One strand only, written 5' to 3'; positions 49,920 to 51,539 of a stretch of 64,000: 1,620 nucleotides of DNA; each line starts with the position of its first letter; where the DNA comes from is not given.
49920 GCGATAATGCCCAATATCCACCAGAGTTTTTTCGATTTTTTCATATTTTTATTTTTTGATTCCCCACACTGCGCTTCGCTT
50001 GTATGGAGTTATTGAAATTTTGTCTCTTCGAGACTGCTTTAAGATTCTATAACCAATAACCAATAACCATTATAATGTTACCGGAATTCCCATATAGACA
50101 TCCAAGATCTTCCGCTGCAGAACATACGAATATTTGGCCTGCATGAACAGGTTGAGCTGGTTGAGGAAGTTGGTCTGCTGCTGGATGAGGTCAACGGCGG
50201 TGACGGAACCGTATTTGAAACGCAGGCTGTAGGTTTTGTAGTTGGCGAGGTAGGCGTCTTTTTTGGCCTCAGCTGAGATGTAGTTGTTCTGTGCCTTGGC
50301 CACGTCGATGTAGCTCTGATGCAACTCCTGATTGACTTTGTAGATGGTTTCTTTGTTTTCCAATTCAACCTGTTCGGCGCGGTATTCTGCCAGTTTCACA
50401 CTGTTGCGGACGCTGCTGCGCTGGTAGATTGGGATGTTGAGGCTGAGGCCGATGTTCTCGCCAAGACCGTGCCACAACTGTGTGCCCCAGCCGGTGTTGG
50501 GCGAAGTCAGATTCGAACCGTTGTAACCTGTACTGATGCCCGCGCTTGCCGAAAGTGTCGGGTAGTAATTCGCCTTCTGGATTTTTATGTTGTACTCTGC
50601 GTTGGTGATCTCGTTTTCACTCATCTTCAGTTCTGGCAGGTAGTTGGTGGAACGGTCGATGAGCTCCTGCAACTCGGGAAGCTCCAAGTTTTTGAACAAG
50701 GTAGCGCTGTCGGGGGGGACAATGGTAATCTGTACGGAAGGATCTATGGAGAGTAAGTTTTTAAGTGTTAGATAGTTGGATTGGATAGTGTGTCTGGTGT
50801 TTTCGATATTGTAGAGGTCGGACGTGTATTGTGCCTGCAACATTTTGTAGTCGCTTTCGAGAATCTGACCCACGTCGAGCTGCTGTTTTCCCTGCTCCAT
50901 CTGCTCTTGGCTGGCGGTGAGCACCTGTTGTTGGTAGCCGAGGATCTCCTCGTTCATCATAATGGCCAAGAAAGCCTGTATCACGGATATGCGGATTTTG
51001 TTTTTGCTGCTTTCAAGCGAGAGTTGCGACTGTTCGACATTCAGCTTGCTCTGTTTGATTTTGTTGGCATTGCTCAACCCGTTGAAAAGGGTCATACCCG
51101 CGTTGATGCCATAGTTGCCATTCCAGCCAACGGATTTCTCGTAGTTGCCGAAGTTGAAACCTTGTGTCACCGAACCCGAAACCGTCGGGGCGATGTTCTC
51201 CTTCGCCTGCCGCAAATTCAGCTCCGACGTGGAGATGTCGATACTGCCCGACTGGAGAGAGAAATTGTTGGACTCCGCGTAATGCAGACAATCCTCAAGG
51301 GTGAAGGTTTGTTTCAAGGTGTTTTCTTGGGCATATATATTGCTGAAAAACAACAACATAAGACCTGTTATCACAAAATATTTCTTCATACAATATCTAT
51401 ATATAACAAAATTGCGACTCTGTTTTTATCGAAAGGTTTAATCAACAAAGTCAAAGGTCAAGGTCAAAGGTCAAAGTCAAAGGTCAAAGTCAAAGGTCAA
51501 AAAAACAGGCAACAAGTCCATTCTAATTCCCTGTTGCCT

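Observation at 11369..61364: Composite GNA-triloop double-hairpin element placed 17-40 nt upstream of five start codons, with stem covariation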

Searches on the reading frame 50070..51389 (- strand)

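Call 79: search_protein_families(library=pfam, proteins=[window:50070-51389:-], max_evalue=0.00001)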
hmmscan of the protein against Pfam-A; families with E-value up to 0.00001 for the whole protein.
window:50070-51389:- (439 aa): 1 family
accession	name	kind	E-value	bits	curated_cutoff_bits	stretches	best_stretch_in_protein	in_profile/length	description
PF02321.23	OEP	-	5.7e-56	189.7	22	2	240-432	1-185/187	Outer membrane efflux protein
